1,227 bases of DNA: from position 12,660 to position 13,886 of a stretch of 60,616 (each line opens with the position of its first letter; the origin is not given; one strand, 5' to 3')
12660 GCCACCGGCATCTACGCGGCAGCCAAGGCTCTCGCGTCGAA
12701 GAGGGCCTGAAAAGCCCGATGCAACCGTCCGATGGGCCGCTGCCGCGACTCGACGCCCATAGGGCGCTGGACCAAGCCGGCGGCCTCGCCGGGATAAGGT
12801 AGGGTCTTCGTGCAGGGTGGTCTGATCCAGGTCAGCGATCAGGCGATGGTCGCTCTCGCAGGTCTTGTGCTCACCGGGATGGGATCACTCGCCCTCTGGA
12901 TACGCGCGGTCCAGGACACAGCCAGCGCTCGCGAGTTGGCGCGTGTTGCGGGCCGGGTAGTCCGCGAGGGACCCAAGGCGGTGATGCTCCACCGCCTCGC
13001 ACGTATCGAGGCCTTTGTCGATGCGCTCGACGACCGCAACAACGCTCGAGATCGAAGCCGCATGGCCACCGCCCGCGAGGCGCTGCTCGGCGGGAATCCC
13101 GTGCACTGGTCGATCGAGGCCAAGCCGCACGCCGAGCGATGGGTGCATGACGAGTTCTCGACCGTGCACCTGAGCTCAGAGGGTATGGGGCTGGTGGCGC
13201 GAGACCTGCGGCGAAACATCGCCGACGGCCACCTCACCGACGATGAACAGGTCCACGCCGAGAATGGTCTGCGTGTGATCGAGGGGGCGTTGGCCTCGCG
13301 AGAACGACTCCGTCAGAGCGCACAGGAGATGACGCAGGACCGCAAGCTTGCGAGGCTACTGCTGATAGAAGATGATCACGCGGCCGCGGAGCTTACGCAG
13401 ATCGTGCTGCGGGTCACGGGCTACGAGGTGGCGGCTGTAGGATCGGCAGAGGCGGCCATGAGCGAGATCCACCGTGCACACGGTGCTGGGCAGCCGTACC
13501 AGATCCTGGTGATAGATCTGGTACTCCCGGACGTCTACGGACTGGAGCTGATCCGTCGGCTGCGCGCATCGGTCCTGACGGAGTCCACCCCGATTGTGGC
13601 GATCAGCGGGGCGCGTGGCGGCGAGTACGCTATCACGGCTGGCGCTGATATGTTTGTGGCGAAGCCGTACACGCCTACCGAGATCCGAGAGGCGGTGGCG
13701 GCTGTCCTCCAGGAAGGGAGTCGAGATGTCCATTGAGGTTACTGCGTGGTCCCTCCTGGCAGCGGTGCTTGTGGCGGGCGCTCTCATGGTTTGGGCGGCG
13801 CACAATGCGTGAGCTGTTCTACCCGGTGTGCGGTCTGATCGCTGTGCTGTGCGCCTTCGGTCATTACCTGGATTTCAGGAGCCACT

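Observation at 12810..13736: Phage-encoded, membrane-anchored response-regulator receiver domain between holin and other envelope-directed genes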

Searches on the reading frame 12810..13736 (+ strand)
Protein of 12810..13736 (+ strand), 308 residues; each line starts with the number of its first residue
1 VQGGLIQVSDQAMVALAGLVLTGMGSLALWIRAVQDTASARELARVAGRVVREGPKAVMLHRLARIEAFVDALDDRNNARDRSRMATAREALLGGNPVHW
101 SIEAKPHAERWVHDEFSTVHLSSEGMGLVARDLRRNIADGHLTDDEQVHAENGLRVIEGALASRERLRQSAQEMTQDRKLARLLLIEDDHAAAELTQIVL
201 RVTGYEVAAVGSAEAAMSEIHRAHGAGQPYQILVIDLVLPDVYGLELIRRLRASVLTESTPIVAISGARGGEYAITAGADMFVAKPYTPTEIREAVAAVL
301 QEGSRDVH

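Call 3: search_protein_families(library=pfam, proteins=[window:12810-13736:+], max_evalue=0.1)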
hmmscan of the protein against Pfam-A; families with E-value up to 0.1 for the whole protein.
window:12810-13736:+ (308 aa): 1 family
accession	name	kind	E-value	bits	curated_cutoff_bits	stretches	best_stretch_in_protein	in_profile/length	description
PF00072.30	Response_reg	-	8.2e-17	61.8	30.2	1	184-296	2-110/111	Response regulator receiver domain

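Call 4: search_protein_families(library=phrogs, proteins=[window:12810-13736:+], max_evalue=0.1)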
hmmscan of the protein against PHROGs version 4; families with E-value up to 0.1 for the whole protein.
window:12810-13736:+ (308 aa): 5 families
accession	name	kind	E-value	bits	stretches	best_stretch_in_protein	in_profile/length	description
phrog_731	-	unknown function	2.3e-16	60.8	1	182-303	3-120/227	-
phrog_5982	-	unknown function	5.8e-12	45.3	1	171-302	859-987/1030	-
phrog_20458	-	unknown function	3.1e-10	39.9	1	169-301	686-818/829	-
phrog_18358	-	unknown function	2.3e-05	23.6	1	181-252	672-739/904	-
phrog_37855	-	unknown function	0.0011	19.1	1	205-295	29-123/278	-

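Call 7: find_homologous_proteins(query=window:12810-13736:+, max_evalue=0.001)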
Query window:12810-13736:+ (308 aa): 11 proteins with E <= 0.001 among 8000 candidates.
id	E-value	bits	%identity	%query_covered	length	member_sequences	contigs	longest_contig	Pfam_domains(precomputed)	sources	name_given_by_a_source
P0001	7.9e-190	647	100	100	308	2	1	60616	PF00072.31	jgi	-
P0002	5.2e-11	61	33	41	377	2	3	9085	PF07238.20,PF00072.31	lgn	-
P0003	7.0e-11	60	27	36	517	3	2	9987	PF00990.27,PF00072.31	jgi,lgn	jgi:diguanylate cyclase (GGDEF)-like protein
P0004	6.3e-10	57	31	34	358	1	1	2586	PF00072.31,PF01627.29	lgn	-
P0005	8.5e-9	53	41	31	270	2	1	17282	PF00072.31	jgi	jgi:DNA-binding response OmpR family regulator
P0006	2.6e-6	45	35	32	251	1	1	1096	PF00072.31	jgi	jgi:DNA-binding response OmpR family regulator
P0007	4.8e-5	41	27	40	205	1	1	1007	PF12728.14,PF00376.30,PF13411.13,PF00072.31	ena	-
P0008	7.8e-5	40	33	39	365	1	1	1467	PF02518.32,PF00072.31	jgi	jgi:DNA-binding response OmpR family regulator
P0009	1.1e-4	40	32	44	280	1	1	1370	PF00486.35,PF00072.31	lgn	-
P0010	1.8e-4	39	32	35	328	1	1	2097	PF00072.31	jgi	-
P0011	2.3e-4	39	34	38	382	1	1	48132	PF02518.32,PF00512.32,PF00072.31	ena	-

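Call 8: search_dna_similar(query=window:12810-13736:+, collection=phages, mode=protein, max_rows=30, max_evalue=0.001)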
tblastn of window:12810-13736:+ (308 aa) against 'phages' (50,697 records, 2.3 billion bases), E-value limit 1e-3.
Records with a match: 85; places in all: 88; records where one place covers at least 80% of the query: 0.
Best place of each record, by identity: <60% 85.
By first word of the organism name: Bacteriophage 29; Listeria 20; Acinetobacter 8; Staphylococcus 8; Salmonella 7; Enterococcus 5; Streptococcus 3; Escherichia 2; Stenotrophomonas 1; Mycobacterium 1; and 1 more.
By host as written in the record: - 38; Listeria monocytogenes 20; Staphylococcus aureus 8; Homo sapiens 4; Enterococcus faecalis 4; Salmonella enterica subsp. enterica serovar Kentucky 3; Escherichia coli O157:H7 ATCC 43895 2; Stenotrophomonas maltophilia 1; and 5 more.
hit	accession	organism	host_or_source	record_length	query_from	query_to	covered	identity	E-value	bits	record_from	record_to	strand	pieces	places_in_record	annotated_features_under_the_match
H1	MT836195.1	Bacteriophage sp.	human fecal samples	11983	169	304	44%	32.1%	1e-8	62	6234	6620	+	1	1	record has no annotation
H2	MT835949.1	Bacteriophage sp.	human fecal samples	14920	177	306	42%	33.6%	8e-6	53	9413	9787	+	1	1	record has no annotation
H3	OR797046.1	Stenotrophomonas phage vB_SmaS_Bhz63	Stenotrophomonas maltophilia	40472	182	301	39%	35.5%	8e-9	62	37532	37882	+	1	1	phoP: alkaline phosphatase synthesis transcriptional regulatory protein ...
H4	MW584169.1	Mycobacterium phage prophiGD05-1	Mycobacterium abscessus GD05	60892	159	304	47%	28.7%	6e-8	60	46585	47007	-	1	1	76: DNA binding protein | 77: hypothetical protein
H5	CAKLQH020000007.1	Acinetobacter phage MD-2021a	not known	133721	171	308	45%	30.3%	2e-5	52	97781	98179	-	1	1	rstA: DNA-binding response regulator in two-component regulatory system ...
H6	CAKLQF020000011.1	Acinetobacter phage MD-2021a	not known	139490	171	308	45%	30.3%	2e-5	52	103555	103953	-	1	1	rstA: DNA-binding response regulator in two-component regulatory system ...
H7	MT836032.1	Bacteriophage sp.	human fecal samples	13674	180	308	42%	31.1%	7e-8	60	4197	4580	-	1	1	record has no annotation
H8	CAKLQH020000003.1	Acinetobacter phage MD-2021a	not known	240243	179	307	42%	30.8%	9e-8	59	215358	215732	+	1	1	ompR: transcriptional regulatory protein OmpR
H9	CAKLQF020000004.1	Acinetobacter phage MD-2021a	not known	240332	179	307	42%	30.8%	9e-8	59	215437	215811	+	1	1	ompR: transcriptional regulatory protein OmpR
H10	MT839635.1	Bacteriophage sp.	human fecal samples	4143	158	305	48%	26.5%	5e-6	54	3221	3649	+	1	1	record has no annotation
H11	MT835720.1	Bacteriophage sp.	human fecal samples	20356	178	301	40%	31.3%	3e-5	51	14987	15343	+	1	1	record has no annotation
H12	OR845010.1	Staphylococcus phage SA 1306 Kay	Staphylococcus aureus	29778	181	293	37%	31.9%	2e-6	56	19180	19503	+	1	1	record has no annotation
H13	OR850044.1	Staphylococcus phage SA 1298 Kay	Staphylococcus aureus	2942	181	293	37%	31.9%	2e-6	55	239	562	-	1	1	record has no annotation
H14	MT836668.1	Bacteriophage sp.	human fecal samples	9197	158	292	44%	26.6%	1e-4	49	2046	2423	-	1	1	record has no annotation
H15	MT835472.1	Bacteriophage sp.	human fecal samples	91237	182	305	40%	28.9%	2e-7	58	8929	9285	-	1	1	record has no annotation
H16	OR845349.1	Escherichia phage ECO95 1-6-1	Escherichia coli O157:H7 ATCC 43895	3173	182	301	39%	29.8%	3e-7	57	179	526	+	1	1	record has no annotation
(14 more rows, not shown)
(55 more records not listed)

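Call 30: predict_structure(protein=window:12810-13733:+)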
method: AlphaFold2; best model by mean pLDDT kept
length: 308 residues; sequences in the alignment: 1
mean_pLDDT: 42.4   pTM: 0.28
mean pLDDT of the five models: 42.4, 40.3, 40.2, 37.3, 36.1
residues with pLDDT >= 90: 1; 70-90: 14; 50-70: 39; < 50: 254
segments of 3 or more residues with pLDDT < 50: 1-123, 170-217, 223-225, 227-251, 253-287, 299-308
pLDDT, mean of each block of 10 residues (from residue 1): 34 40 39 41 37 34 35 36 37 31 26 29 54 79 68 61 55 36 26 32 36 48 46 44 46 45 44 43 44 50 36
secondary structure, 60 per line:
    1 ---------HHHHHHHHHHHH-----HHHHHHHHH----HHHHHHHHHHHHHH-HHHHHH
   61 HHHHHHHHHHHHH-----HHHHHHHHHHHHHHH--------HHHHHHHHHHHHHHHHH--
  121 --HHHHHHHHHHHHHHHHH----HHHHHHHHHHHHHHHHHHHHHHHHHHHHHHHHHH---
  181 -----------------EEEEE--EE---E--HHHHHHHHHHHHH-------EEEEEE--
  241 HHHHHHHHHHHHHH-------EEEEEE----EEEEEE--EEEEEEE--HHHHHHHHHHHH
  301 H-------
elements in order: H10-21 H27-35 H40-53 H55-73 H79-93 H102-118 H123-139 H144-177 E198-202 H213-225 E233-238 H241-254 E262-267 E272-277 E280-286 H289-301

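Call 32: find_related_loci(query=window:12810-13733:+, collection=viral_contigs, flank=10000)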
Query window:12810-13733:+ (308 aa) in viral_contigs; peptide patterns used: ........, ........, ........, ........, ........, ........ (x = any residue, [..] = any of these).
9 stretches matched a pattern, but none encodes a relative of the query by tblastn (E <= 1e-3).

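Call 35: find_encoding_contigs(protein=window:12810-13736:+, flank=3000, max_places=5)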
Protein window:12810-13736:+ (308 aa): 1 contig read that carries it; 1 place shown.
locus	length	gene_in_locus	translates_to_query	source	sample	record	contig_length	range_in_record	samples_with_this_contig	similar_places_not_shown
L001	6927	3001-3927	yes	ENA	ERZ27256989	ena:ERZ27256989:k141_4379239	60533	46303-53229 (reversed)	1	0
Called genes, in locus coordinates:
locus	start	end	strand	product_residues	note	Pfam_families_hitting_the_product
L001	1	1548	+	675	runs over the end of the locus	-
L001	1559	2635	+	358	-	-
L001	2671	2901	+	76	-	PF06946:Phage_holin_5_1 (faint)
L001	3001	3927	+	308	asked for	PF00072:Response_reg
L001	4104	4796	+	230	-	PF00188:CAP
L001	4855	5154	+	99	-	-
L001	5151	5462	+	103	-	-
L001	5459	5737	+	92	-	-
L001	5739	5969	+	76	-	-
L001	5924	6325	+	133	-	-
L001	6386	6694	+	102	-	-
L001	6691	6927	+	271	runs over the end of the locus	-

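Call 36: list_cluster_members(proteins=[window:12810-13733:+, window:12480-12707:+, window:13913-14602:+])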
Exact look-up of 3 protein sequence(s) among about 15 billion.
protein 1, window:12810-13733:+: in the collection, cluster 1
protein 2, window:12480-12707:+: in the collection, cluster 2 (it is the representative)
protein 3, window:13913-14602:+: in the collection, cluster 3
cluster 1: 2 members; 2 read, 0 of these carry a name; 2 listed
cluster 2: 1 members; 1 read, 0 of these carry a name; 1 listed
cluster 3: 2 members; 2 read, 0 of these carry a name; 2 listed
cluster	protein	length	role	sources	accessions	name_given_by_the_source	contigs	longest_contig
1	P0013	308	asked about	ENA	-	-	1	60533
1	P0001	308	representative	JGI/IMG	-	-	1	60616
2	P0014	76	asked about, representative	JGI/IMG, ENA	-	-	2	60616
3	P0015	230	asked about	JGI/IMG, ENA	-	-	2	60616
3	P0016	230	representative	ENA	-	-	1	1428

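Call 38: find_encoding_contigs(protein=P0016, flank=3000, max_places=5)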
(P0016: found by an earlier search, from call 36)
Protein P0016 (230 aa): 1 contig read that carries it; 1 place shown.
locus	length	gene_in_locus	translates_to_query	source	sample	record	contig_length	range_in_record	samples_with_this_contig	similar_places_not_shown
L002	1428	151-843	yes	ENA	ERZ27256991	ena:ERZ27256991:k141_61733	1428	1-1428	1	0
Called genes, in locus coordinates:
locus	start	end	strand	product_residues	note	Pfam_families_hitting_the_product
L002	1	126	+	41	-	?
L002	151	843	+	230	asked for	PF00188:CAP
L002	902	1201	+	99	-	-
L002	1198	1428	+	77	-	?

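Call 41: search_protein_families(library=ncbifam, proteins=[window:12810-13733:+], max_evalue=0.05)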
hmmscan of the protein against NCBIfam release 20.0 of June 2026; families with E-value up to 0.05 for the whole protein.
window:12810-13733:+ (308 aa): 80 families (the best 25 are shown)
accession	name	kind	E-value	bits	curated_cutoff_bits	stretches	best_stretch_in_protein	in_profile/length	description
TIGR02154.1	PhoB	equivalog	1.9e-16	60.1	296.2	1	181-301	3-121/226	phosphate regulon transcriptional regulator PhoB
NF045991.1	RespRegCtrARhodob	equivalog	7.1e-15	55.4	350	1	182-301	2-117/224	response regulator transcription factor CtrA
NF053854.1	RespRegPhoBBctds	equivalog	9.7e-14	51.3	270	1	183-302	1-117/225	two-component system response regulator PhoB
NF038297.2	hybrid_HK_HrmK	equivalog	1.8e-13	50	725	1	168-287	478-595/607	hybrid histidine kinase/response regulator HrmK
NF007005.1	PRK09468.1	equivalog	2.5e-13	50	331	1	181-304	4-123/237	osmolarity response regulator transcription factor OmpR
NF008296.0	PRK11083.1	equivalog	3.5e-13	49.5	273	1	181-302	4-120/228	two-component system response regulator CreB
NF041733.1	resp_reg_CseB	equivalog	3.7e-13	49.4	350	1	182-301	2-116/228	two-component system response regulator CseB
NF040689.1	MtrAB_MtrA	equivalog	4.4e-13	49.1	300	1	184-302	2-115/219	MtrAB system response regulator MtrA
TIGR02956.1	TMAO_torS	equivalog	8.6e-12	44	676.5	1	166-306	687-826/967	TMAO reductase system sensor histidine kinase/response regulator TorS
NF041734.1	resp_reg_RppA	equivalog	3.9e-11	42.7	250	1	182-299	2-117/229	two-component system response regulator RppA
NF045717.1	DVU0259_DivK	exception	1.6e-10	41.2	160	1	182-300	4-116/117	DVU0259 family response regulator domain-containing protein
NF033117.2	vanR_ACDEGLN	exception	4.8e-10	39.4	350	1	184-300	2-113/226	VanR-ABDEGLN family response regulator transcription factor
NF000402.1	vanR-B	exception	8e-10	38.5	480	1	182-301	4-118/219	vancomycin resistance response regulator transcription factor VanR-B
NF006900.1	PRK09390.1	equivalog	8.3e-10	38.5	255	1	183-305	7-125/203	response regulator FixJ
NF007928.2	PRK10643.1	equivalog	8.7e-10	38.6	330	1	182-301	2-117/216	two-component system response regulator PmrA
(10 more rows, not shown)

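Call 42: search_protein_families(library=padloc, proteins=[window:12810-13733:+], max_evalue=0.05)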
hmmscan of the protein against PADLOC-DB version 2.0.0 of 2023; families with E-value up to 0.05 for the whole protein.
window:12810-13733:+ (308 aa): 1 family
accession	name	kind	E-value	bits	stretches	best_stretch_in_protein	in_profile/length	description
PDLC00405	SduA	-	0.0042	14.6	1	177-245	3-66/323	DUF4263 domain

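Call 85: get_annotated_region(hit=H1, flank=5000)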
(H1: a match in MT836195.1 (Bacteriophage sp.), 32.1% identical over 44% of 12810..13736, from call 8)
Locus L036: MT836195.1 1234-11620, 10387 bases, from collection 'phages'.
description: UNVERIFIED: Bacteriophage sp. clone scaffold_1647 genomic sequence.
organism: Bacteriophage sp. (NCBI taxid 38018)
taxonomy: Viruses
host: -; source: human fecal samples; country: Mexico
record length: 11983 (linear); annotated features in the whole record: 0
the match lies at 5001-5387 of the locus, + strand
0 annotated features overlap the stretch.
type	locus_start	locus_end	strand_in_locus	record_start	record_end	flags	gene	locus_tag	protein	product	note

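Call 86: get_annotated_region(hit=H2, flank=5000)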
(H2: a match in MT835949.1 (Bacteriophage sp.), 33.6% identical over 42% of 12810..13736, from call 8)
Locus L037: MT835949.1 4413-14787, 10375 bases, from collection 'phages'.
description: UNVERIFIED: Bacteriophage sp. clone scaffold_1022 genomic sequence.
organism: Bacteriophage sp. (NCBI taxid 38018)
taxonomy: Viruses
host: -; source: human fecal samples; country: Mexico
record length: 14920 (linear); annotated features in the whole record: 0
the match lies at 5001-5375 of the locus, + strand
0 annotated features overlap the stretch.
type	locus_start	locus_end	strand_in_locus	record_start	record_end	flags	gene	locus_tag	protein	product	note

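Call 87: get_annotated_region(hit=H7, flank=5000)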
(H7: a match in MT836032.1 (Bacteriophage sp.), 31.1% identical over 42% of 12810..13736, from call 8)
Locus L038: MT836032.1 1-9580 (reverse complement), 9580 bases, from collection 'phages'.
description: UNVERIFIED: Bacteriophage sp. clone scaffold_1247 genomic sequence.
organism: Bacteriophage sp. (NCBI taxid 38018)
taxonomy: Viruses
host: -; source: human fecal samples; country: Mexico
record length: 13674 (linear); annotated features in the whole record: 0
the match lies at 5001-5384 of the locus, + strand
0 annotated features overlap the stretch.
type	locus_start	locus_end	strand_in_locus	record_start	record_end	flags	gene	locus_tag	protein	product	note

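Call 88: get_annotated_region(hit=H15, flank=5000)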
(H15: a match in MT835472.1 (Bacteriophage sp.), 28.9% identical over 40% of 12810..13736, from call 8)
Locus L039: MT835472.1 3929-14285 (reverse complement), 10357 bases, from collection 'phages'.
description: UNVERIFIED: Bacteriophage sp. clone scaffold_5 genomic sequence.
organism: Bacteriophage sp. (NCBI taxid 38018)
taxonomy: Viruses
host: -; source: human fecal samples; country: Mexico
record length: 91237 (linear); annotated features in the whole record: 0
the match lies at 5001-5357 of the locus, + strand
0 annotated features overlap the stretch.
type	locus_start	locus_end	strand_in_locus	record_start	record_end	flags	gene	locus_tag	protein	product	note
